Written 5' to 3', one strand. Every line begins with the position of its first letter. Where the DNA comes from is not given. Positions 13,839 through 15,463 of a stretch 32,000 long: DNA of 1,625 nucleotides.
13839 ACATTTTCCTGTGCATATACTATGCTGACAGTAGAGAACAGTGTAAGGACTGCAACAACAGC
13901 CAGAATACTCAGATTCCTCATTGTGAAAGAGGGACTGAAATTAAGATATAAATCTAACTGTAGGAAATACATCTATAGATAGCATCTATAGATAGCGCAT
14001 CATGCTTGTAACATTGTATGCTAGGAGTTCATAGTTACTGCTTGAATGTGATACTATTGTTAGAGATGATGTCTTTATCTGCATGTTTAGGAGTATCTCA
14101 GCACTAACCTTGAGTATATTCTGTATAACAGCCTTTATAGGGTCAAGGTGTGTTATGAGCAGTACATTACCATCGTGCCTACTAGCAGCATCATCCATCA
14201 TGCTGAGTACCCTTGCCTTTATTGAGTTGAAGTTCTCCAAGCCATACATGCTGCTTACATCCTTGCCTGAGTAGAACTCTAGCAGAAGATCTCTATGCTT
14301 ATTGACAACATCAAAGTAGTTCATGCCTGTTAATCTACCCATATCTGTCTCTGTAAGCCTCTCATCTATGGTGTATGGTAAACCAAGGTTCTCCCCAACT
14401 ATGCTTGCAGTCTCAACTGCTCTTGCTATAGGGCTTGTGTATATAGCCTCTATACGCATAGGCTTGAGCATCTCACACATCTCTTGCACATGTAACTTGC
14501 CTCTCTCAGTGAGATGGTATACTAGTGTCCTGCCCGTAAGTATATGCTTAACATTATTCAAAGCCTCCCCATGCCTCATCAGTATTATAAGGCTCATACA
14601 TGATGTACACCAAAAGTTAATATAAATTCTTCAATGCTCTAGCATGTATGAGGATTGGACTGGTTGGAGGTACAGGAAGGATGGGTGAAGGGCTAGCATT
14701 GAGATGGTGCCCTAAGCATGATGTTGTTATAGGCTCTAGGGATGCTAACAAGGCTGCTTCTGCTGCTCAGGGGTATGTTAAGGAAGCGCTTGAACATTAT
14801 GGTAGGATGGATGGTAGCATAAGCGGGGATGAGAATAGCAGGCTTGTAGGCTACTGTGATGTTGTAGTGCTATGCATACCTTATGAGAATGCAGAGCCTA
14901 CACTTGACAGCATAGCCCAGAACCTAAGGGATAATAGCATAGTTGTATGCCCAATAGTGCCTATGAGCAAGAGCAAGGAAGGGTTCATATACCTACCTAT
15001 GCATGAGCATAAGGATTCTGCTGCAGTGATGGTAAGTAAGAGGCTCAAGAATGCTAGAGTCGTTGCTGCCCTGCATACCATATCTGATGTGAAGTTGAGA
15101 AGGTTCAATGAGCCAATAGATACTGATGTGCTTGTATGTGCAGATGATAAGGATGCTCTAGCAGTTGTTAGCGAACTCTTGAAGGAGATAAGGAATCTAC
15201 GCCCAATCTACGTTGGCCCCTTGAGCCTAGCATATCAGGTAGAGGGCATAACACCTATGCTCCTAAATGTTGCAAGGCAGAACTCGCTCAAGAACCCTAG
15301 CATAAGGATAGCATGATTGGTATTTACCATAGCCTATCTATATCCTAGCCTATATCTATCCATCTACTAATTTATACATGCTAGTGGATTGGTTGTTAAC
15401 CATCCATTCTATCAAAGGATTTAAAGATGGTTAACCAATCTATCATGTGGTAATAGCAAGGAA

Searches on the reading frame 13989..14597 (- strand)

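Call 78: search_protein_families(library=pfam, proteins=[window:13989-14597:-], max_evalue=0.01)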
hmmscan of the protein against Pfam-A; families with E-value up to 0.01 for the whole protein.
window:13989-14597:- (203 aa): 1 family
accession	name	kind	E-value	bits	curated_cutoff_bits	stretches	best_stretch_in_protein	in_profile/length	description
PF00300.27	His_Phos_1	-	1.2e-40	139.7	21.7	1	4-196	1-193/194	Histidine phosphatase superfamily (branch 1)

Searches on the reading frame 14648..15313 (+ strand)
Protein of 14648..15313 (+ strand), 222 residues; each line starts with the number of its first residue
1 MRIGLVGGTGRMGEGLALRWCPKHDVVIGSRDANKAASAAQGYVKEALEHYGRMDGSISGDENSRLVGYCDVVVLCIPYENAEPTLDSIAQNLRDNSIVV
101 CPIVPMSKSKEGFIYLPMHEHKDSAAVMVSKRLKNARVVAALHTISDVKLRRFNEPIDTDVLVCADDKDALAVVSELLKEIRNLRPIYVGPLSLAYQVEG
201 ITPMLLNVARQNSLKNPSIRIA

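Call 78: search_protein_families(library=pfam, proteins=[window:14648-15313:+], max_evalue=0.01)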
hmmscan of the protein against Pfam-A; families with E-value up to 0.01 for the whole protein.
window:14648-15313:+ (222 aa): 2 families
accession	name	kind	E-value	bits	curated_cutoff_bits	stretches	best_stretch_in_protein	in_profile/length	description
PF03807.23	F420_oxidored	-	3.6e-12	47.1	21.6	1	2-100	1-89/94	NADP oxidoreductase coenzyme F420-dependent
PF02153.23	PDH_N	-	0.0028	17.6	26.5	0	64-99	40-75/154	Prephenate dehydrogenase, nucleotide-binding domain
